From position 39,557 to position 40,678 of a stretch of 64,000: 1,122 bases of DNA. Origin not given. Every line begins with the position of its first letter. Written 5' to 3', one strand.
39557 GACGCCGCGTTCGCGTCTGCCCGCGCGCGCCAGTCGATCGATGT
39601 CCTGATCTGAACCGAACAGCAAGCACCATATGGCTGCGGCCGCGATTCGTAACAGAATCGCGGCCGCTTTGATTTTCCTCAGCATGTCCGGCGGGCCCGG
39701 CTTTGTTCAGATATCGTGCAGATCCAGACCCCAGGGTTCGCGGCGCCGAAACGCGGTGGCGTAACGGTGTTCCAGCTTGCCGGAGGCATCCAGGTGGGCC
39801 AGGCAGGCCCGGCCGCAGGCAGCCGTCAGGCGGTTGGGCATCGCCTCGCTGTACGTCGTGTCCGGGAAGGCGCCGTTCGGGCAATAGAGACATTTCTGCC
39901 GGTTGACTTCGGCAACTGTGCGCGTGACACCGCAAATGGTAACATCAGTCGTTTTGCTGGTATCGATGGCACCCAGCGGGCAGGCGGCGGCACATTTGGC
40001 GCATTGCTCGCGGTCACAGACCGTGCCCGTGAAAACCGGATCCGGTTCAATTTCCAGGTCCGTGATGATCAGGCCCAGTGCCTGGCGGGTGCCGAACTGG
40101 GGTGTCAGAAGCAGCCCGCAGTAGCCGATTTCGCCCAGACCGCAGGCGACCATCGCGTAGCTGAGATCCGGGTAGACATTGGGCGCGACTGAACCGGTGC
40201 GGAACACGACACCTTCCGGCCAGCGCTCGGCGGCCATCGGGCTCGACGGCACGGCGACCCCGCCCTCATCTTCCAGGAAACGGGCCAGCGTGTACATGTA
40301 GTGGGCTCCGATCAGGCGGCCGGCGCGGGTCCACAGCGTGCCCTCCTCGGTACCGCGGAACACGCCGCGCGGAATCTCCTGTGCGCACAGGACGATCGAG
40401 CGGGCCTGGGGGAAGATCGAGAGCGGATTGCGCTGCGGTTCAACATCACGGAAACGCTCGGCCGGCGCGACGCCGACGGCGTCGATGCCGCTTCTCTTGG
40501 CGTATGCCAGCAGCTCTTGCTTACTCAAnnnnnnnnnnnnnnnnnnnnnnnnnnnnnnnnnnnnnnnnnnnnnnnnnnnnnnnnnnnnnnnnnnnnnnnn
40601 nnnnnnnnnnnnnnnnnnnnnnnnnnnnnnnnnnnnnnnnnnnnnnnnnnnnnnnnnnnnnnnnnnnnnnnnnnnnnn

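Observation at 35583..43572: Compact 8-kb AraC-associated locus combining keto-sugar-type enzymes with the Fe-S reductase trio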

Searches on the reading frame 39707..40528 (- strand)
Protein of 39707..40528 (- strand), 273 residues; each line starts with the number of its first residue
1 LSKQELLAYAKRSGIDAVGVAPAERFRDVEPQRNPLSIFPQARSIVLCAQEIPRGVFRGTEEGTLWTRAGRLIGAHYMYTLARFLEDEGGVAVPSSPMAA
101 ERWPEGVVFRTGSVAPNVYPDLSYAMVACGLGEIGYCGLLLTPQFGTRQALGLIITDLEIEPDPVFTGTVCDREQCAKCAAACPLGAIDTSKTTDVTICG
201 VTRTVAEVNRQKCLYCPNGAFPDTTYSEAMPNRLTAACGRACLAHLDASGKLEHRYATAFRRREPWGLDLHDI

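Call 3: search_protein_families(library=pfam, proteins=[window:39707-40528:-], max_evalue=0.01)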
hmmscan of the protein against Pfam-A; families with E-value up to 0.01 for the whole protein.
window:39707-40528:- (273 aa): 0 families

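Call 4: search_protein_families(library=ncbifam, proteins=[window:39707-40528:-], max_evalue=0.01)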
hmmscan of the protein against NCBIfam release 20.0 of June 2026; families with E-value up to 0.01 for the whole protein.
window:39707-40528:- (273 aa): 4 families
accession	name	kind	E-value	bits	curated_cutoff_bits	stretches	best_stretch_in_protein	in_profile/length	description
TIGR02486.1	RDH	subfamily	5.5e-10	39.6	160.35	1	125-198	156-234/314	reductive dehalogenase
TIGR00276.1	TIGR00276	equivalog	1.5e-07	30.8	200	1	128-199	139-207/337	tRNA epoxyqueuosine(34) reductase QueG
NF004914.0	PRK06273.1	equivalog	0.00013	21.8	163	1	154-216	36-98/167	ferredoxin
NF042909.1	FMH_DH_FwdF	exception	0.0099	15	375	0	175-216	142-183/336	tungsten-dependent formylmethanofuran dehydrogenase subunit FwdF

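Call 7: find_homologous_proteins(query=A1, max_evalue=0.00001)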
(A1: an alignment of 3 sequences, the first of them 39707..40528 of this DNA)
Query A1 (3 sequences) (273 aa, profile of the alignment): 3072 proteins with E <= 0.00001 among 8000 candidates; the best 120 are listed.
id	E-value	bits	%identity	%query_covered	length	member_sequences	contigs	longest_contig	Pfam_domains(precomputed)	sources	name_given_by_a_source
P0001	1.5e-194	663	61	100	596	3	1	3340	PF12838.13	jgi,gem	-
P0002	9.0e-191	651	62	100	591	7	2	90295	-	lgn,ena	-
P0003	2.0e-150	518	39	98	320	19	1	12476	-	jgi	jgi:ferredoxin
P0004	7.8e-143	493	41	98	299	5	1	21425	-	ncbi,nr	ncbi:MAG: hypothetical protein SCM11_02995 [Bacillota bacterium]|nr:hypothetical protein [Bacillota 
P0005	7.0e-136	471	41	99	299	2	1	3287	-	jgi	jgi:epoxyqueuosine reductase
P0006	2.5e-134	465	42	98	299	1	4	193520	-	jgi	jgi:ferredoxin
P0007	7.1e-132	457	30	78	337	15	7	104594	-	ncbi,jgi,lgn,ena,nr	ncbi:MAG: hypothetical protein PHN53_05010 [Eubacteriales bacterium]|nr:hypothetical protein [Eubact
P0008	7.8e-132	457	34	78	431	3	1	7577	-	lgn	-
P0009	6.1e-130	451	43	98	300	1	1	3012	-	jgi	-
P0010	6.6e-127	441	32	78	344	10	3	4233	-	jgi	jgi:Pyruvate/2-oxoacid:ferredoxin oxidoreductase delta subunit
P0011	9.7e-126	437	44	98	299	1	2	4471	-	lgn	-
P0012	1.0e-125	437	93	100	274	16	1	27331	-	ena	-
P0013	1.4e-124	433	45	99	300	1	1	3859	-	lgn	-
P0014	6.7e-124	431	92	100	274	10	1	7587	-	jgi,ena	-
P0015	3.2e-122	426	40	98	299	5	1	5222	-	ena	-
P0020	6.2e-115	402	82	100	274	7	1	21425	-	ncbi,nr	ncbi:MAG: hypothetical protein SCM11_02985 [Bacillota bacterium]|nr:hypothetical protein [Bacillota 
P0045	1.9e-95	338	52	100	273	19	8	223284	-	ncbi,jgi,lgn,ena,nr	ncbi:MAG: hypothetical protein KBI34_00485 [Dictyoglomi bacterium]|nr:hypothetical protein [Dictyogl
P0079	3.8e-85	304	33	100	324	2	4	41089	-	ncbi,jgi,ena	ncbi:MAG: hypothetical protein QXK89_10590 [Candidatus Bathyarchaeia archaeon]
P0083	8.5e-85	303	53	99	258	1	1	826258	-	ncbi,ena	-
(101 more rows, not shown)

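Call 10: find_encoding_contigs(protein=P0020, flank=10000, max_places=3)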
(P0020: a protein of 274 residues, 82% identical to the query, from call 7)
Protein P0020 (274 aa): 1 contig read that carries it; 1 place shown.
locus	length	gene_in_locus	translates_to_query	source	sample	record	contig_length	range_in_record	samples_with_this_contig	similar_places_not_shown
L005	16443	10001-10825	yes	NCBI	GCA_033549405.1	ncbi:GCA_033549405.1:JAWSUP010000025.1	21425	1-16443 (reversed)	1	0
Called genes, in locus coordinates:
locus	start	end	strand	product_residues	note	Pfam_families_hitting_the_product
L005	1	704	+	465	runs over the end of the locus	-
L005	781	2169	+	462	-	PF00251:Glyco_hydro_32N, PF08244:Glyco_hydro_32C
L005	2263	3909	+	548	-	PF00753:Lactamase_B, PF16661:Lactamase_B_6, PF23023:Anti-Pycsar_Apyc1 (weak), PF12706:Lactamase_B_2 (weak), PF10996:Beta-Casp, PF07521:RMMBL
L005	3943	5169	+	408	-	PF21088:MS_channel_1st (weak), PF00924:MS_channel_2nd, PF21082:MS_channel_3rd (weak)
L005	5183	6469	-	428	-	PF02127:Peptidase_M18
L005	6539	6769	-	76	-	PF13560:HTH_31, PF12844:HTH_19 (weak), PF01381:HTH_3, PF13443:HTH_26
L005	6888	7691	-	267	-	PF00165:HTH_AraC (weak), PF12833:HTH_18, PF00165:HTH_AraC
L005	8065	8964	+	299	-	-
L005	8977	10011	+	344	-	-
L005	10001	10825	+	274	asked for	-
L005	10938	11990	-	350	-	PF01408:GFO_IDH_MocA, PF02894:GFO_IDH_MocA_C, PF22725:GFO_IDH_MocA_C3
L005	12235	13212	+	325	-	PF01408:GFO_IDH_MocA, PF22725:GFO_IDH_MocA_C3, PF02894:GFO_IDH_MocA_C (weak)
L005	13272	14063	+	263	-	PF01261:AP_endonuc_2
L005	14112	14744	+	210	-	PF13489:Methyltransf_23, PF13649:Methyltransf_25, PF13847:Methyltransf_31, PF08241:Methyltransf_11, PF08242:Methyltransf_12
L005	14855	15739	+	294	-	PF00892:EamA (weak)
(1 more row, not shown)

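Call 11: find_encoding_contigs(protein=P0045, flank=10000, max_places=2)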
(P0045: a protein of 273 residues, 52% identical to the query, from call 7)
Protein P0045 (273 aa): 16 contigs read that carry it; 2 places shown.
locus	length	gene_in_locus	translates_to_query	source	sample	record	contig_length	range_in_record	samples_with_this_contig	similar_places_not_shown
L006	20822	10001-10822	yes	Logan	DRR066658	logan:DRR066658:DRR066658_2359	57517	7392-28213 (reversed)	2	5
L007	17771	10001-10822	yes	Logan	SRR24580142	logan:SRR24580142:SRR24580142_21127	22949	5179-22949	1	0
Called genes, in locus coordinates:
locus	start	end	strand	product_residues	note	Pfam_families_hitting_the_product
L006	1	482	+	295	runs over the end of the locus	PF01435:Peptidase_M48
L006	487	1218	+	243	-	PF00149:Metallophos, PF12850:Metallophos_2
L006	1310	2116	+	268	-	PF06508:QueC (weak)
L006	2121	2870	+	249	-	PF00731:AIRC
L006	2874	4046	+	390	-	PF01969:Ni_insertion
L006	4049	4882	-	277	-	PF00294:PfkB (weak)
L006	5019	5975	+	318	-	PF04545:Sigma70_r4 (faint), PF04198:Sugar-bind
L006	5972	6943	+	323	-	PF00676:E1_dh, PF02775:TPP_enzyme_C (weak)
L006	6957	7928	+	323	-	PF02779:Transket_pyr, PF02780:Transketolase_C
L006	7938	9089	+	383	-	PF00364:Biotin_lipoyl, PF25984:BSH_YknX (faint), PF25997:BSH_YhbJ, PF02817:E3_binding, PF00198:2-oxoacid_dh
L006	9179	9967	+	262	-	-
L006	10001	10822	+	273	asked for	-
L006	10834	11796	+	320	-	PF00037:Fer4 (weak)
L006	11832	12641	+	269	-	-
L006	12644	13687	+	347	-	-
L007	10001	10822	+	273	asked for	-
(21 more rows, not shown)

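Call 12: find_encoding_contigs(protein=P0083, flank=10000, max_places=2)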
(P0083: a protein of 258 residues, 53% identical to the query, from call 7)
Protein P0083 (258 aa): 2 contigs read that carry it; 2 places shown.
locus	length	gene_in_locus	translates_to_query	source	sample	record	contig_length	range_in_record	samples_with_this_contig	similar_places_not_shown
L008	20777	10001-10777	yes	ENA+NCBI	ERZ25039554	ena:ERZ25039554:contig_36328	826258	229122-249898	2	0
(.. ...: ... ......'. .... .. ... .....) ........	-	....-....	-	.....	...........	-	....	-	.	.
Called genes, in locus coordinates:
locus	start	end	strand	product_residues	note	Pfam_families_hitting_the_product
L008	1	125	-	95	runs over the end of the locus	PF02416:TatA_B_E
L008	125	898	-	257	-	PF00902:TatC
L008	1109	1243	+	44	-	-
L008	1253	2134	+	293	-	PF00884:Sulfatase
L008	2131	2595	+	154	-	-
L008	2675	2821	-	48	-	-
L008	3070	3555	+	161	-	PF14488:DUF4434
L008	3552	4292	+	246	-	PF02522:Antibiotic_NAT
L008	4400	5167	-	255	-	PF00657:Lipase_GDSL (weak)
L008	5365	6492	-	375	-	PF12911:OppC_N, PF00528:BPD_transp_1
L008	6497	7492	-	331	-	PF19300:BPD_transp_1_N, PF00528:BPD_transp_1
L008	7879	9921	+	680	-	PF00496:SBP_bac_5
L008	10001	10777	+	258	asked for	-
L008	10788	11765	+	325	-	-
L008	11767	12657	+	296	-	PF13187:Fer4_9 (faint), PF00037:Fer4 (weak), PF12837:Fer4_6 (faint), PF12838:Fer4_7 (faint)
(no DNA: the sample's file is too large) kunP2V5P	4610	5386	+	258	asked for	-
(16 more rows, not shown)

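Call 13: find_encoding_contigs(protein=P0079, flank=10000, max_places=2)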
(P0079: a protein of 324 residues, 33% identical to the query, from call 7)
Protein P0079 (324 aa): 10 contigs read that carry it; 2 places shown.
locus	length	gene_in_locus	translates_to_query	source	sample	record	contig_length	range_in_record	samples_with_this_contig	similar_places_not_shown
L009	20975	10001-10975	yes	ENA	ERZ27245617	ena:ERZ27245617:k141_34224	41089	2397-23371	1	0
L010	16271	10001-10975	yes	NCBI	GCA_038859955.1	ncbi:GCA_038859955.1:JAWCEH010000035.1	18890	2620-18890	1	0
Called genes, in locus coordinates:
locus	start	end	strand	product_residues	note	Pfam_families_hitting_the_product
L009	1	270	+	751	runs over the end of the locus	PF19773:DUF6259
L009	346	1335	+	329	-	PF00480:ROK (faint), PF01869:BcrAD_BadFG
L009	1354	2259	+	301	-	PF13580:SIS_2, PF22198:GKRP_SIS_2 (weak), PF22645:GKRP_SIS_N, PF01380:SIS, PF20741:GKRP-like_C (faint)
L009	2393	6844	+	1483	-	PF04389:Peptidase_M28, PF02687:FtsX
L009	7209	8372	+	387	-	PF07075:NamZ_N, PF20732:NamZ_C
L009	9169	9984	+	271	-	-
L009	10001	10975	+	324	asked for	-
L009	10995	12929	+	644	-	-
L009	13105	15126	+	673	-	PF20581:DUF6785, PF20580: (weak)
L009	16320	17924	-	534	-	-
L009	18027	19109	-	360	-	PF01073:3Beta_HSD, PF01370:Epimerase, PF02719:Polysacc_synt_2, PF04321:RmlD_sub_bind, PF05368:NmrA (weak), PF07993:NAD_binding_4, PF16363:GDP_Man_Dehyd, PF13460:NAD_binding_10, +1 more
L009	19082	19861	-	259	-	PF01261:AP_endonuc_2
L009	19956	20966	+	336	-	PF01408:GFO_IDH_MocA, PF02894:GFO_IDH_MocA_C, PF22725:GFO_IDH_MocA_C3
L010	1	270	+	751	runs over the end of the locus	PF19773:DUF6259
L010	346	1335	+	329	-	PF00480:ROK (faint), PF01869:BcrAD_BadFG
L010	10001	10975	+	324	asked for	-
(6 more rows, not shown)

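Call 50: predict_structure(alignment_id=A6)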
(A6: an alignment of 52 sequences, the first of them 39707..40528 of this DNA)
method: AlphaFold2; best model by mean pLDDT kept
length: 273 residues; sequences in the alignment: 52
mean_pLDDT: 89.8   pTM: 0.87
mean pLDDT of the five models: 89.8, 89.5, 88.5, 87.8, 86.8
residues with pLDDT >= 90: 205; 70-90: 46; 50-70: 8; < 50: 14
segments of 3 or more residues with pLDDT < 50: 100-111
pLDDT, mean of each block of 10 residues (from residue 1): 97 98 95 91 97 90 86 93 97 74 45 62 95 96 96 97 96 94 94 95 96 91 81 94 95 92 87 80
secondary structure, 60 per line:
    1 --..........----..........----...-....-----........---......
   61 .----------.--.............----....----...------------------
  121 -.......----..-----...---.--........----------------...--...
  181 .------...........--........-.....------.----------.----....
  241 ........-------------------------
elements in order: H3-12 E17-22 H23-26 H35-38 E44-51 H55-61 H75-87 E92-95 H122-128 E140-142 E149-156 H178-181 E188-198 E201-208 H210-214 H237-248

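Call 53: fold_search(model_id=the predicted structure, library=pdb)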
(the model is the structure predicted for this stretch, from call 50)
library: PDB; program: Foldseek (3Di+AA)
matches with E <= 10: 688; with E <= 0.001: 46
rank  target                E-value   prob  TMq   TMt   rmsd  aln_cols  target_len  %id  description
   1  5d0a_C                8.1e-10  1.00  0.52  0.39   8.4       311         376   20  Crystal structure of epoxyqueuosine reductase with cleaved RNA stem loop (released 2016-09-28)
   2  5d6s_C                8.6e-10  1.00  0.47  0.36   5.4       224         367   20  Structure of epoxyqueuosine reductase from Streptococcus thermophilus. (released 2015-09-23)
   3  5t8y_A                8.6e-10  1.00  0.52  0.39   9.3       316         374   20  Structure of epoxyqueuosine reductase from Bacillus subtilis with the Asp134 catalytic loop swung out of the active si (released 2016-09-28)
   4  5d6s_A                1.1e-09  1.00  0.45  0.34   6.9       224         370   21  Structure of epoxyqueuosine reductase from Streptococcus thermophilus. (released 2015-09-23)
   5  5d0a_D                1.1e-09  1.00  0.45  0.34   6.2       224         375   22  Crystal structure of epoxyqueuosine reductase with cleaved RNA stem loop (released 2016-09-28)
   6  5d08_B                1.1e-09  1.00  0.51  0.38   8.5       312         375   20  Crystal structure of selenomethionine-labeled epoxyqueuosine reductase (released 2016-09-28)
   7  5d0a_A                1.6e-09  1.00  0.51  0.37   8.7       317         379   20  Crystal structure of epoxyqueuosine reductase with cleaved RNA stem loop (released 2016-09-28)
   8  5d0b_A                1.6e-09  1.00  0.50  0.38   8.6       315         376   21  Crystal structure of epoxyqueuosine reductase with a tRNA-TYR epoxyqueuosine-modified tRNA stem loop (released 2016-09-28)
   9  5d08_A                2.1e-09  1.00  0.51  0.37   8.6       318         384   20  Crystal structure of selenomethionine-labeled epoxyqueuosine reductase (released 2016-09-28)
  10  5t8y_B                4.0e-09  1.00  0.48  0.36  12.8       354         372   17  Structure of epoxyqueuosine reductase from Bacillus subtilis with the Asp134 catalytic loop swung out of the active si (released 2016-09-28)
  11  5m8u_B                1.1e-08  1.00  0.50  0.34   9.9       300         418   17  PCE reductive dehalogenase from S. multivorans in complex with 4-bromophenol (released 2017-07-12)
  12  5ma1_A                1.4e-08  1.00  0.50  0.34  10.0       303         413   16  PCE reductive dehalogenase from S. multivorans in complex with 2,4,6-trichlorophenol (released 2017-07-12)
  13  4uqu_A                2.3e-08  1.00  0.54  0.34   7.4       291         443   17  Crystal structure of the tetrachloroethene reductive dehalogenase from Sulfurospirillum multivorans (released 2014-10-15)
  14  4ur3_A                2.5e-08  1.00  0.50  0.31  11.4       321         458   19  Crystal structure of the PCE reductive dehalogenase from S. multivorans P2(1) crystal form (released 2014-10-15)
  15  5m8x_B                2.7e-08  1.00  0.49  0.33  10.1       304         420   17  PCE reductive dehalogenase from S. multivorans in complex with 2,4,5-trichlorophenol (released 2017-07-12)
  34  6zy0_B                2.6e-07  1.00  0.51  0.22   5.5       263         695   21  Catabolic reductive dehalogenase NpRdhA, N-terminally tagged, K488Q variant (released 2020-09-16)
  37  4ras_B                4.4e-07  1.00  0.48  0.21   5.9       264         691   20  Reductive dehalogenase structure suggests a mechanism for B12-dependent dehalogenation (released 2014-10-15)
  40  4ras_C                5.0e-07  1.00  0.48  0.21   5.9       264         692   20  Reductive dehalogenase structure suggests a mechanism for B12-dependent dehalogenation (released 2014-10-15)
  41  4ras_A                5.3e-07  1.00  0.54  0.23   5.0       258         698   22  Reductive dehalogenase structure suggests a mechanism for B12-dependent dehalogenation (released 2014-10-15)
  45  6zy0_A                8.8e-07  1.00  0.49  0.21   4.8       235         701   20  Catabolic reductive dehalogenase NpRdhA, N-terminally tagged, K488Q variant (released 2020-09-16)
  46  6zy0_C                2.0e-06  1.00  0.55  0.24   6.0       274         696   20  Catabolic reductive dehalogenase NpRdhA, N-terminally tagged, K488Q variant (released 2020-09-16)
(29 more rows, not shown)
